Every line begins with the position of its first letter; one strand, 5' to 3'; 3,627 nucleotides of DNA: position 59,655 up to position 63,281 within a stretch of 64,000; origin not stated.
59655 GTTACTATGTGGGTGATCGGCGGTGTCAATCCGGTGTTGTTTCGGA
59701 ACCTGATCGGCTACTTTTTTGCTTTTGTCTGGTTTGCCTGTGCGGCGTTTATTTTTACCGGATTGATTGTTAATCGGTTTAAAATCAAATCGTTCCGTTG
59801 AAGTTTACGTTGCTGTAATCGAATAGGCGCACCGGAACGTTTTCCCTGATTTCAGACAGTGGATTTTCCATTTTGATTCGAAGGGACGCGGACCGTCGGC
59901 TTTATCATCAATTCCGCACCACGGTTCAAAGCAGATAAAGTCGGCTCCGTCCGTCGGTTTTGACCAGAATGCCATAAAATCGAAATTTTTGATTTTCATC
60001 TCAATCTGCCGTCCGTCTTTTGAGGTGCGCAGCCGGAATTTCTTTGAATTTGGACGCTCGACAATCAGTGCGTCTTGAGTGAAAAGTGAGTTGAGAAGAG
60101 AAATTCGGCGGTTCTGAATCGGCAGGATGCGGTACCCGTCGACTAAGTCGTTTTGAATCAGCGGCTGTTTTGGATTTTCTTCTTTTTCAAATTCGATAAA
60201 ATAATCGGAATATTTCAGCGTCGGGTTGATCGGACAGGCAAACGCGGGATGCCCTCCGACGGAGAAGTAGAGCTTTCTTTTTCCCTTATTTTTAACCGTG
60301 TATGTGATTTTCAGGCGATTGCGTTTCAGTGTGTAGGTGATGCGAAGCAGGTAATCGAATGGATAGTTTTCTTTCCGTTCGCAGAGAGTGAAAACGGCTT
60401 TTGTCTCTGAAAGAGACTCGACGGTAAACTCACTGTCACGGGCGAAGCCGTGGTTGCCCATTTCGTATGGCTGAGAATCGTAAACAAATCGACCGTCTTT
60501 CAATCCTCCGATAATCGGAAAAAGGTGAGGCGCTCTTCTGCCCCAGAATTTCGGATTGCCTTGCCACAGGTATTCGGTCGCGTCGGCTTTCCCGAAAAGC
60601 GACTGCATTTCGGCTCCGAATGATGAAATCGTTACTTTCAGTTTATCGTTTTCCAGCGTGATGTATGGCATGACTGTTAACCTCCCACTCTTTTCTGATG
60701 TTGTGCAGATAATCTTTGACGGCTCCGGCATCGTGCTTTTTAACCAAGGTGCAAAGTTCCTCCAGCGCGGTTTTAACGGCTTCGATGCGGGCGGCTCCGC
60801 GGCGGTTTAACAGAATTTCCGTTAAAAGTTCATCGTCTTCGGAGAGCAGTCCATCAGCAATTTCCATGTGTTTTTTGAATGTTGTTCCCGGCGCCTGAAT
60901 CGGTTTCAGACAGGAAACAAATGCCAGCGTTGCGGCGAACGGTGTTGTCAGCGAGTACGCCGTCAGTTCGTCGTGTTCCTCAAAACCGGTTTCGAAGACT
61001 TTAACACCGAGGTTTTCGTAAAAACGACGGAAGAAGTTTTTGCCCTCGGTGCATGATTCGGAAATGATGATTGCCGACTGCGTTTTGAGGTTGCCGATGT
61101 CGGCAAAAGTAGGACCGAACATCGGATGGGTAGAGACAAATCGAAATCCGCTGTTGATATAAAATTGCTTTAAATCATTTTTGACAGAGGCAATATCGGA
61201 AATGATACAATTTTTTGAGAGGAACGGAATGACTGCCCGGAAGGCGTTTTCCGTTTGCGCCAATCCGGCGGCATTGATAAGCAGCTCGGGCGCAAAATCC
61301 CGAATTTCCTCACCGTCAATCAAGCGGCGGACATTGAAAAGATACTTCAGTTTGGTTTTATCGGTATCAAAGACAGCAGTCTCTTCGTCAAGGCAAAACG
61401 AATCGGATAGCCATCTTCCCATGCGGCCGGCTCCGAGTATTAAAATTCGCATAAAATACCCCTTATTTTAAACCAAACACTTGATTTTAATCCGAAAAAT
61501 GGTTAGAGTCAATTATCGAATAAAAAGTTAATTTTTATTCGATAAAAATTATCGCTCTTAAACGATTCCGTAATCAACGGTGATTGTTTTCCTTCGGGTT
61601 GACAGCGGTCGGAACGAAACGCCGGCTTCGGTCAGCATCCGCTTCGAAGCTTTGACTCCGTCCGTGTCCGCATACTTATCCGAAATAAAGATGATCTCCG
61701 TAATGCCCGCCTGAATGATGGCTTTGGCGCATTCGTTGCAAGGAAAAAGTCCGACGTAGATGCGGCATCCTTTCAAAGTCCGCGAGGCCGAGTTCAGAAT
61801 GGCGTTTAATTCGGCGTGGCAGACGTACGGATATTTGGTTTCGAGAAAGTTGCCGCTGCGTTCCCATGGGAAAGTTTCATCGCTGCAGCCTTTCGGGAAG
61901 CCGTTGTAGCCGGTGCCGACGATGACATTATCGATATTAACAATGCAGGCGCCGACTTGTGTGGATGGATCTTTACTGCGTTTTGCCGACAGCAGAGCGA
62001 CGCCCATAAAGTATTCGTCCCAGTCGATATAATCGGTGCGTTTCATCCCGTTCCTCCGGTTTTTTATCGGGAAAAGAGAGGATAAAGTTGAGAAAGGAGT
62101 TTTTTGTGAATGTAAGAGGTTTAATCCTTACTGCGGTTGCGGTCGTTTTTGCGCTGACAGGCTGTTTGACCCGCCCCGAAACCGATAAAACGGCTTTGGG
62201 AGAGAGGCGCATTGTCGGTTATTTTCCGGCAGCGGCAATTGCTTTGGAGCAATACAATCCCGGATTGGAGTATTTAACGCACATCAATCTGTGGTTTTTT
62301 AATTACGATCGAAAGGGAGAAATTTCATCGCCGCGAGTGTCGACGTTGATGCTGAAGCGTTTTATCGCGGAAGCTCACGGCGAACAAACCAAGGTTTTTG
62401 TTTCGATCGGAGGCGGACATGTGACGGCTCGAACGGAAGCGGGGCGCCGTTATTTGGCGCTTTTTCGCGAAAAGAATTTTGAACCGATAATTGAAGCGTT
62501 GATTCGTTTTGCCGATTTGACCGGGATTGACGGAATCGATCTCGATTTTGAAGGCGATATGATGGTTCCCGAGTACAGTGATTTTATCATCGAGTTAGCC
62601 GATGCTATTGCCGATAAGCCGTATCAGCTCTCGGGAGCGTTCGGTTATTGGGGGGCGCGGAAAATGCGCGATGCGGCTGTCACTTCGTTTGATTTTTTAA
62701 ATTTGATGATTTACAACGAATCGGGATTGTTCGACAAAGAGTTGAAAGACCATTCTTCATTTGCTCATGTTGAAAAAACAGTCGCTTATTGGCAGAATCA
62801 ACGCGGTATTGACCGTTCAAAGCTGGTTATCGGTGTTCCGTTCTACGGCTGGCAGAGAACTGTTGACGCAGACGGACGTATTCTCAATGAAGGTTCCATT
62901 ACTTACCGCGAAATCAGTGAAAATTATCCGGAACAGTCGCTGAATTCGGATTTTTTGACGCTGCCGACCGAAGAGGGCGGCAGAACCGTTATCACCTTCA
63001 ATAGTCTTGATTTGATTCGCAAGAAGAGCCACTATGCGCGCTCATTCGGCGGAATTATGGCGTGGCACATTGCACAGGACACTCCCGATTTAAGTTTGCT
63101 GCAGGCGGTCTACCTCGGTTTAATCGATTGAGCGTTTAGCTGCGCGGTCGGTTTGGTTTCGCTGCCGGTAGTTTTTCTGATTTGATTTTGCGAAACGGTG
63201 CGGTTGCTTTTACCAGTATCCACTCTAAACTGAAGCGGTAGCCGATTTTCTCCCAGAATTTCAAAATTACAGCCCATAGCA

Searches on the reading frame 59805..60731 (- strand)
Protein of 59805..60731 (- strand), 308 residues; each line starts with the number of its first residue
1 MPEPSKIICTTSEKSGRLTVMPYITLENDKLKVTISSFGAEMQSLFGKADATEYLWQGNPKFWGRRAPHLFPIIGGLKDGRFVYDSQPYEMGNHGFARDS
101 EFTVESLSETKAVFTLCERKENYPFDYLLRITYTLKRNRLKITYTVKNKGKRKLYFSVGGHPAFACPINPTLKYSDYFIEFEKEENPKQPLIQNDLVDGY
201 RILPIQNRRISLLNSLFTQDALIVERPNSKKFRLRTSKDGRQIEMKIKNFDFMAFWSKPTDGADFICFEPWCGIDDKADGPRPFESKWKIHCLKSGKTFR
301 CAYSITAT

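Call 38: search_protein_families(library=pfam, proteins=[window:59805-60731:-], max_evalue=0.00001)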
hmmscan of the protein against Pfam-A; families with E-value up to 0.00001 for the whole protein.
window:59805-60731:- (308 aa): 1 family
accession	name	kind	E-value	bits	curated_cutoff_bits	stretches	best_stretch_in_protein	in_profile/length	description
PF01263.26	Aldose_epim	-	3.7e-27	95.9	27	1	24-271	3-277/299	Aldose 1-epimerase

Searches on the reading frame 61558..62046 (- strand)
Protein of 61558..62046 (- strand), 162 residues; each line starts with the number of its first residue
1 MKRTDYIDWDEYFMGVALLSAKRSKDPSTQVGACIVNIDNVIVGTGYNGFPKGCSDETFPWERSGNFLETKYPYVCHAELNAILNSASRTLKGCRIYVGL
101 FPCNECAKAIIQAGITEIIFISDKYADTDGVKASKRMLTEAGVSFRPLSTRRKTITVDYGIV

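Call 65: search_protein_families(library=pfam, proteins=[window:61558-62046:-], max_evalue=0.00001)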
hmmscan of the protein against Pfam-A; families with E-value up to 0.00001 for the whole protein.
window:61558-62046:- (162 aa): 2 families
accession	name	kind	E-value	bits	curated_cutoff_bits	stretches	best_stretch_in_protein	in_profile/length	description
PF00383.29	dCMP_cyt_deam_1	-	1e-25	90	25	1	8-121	2-101/102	Cytidine and deoxycytidylate deaminase zinc-binding region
PF14437.12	MafB19-deam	-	1.1e-13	51.7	27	1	7-123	1-102/142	MafB19-like deaminase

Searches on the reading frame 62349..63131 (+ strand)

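Call 66: search_protein_families(library=pfam, proteins=[window:62349-63131:+], max_evalue=0.00001)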
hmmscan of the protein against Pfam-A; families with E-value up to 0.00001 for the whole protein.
window:62349-63131:+ (260 aa): 1 family
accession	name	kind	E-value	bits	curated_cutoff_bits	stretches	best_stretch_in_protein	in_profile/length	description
PF00704.34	Glyco_hydro_18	-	1.6e-25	90.8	29.6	1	8-244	59-317/317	Glycosyl hydrolases family 18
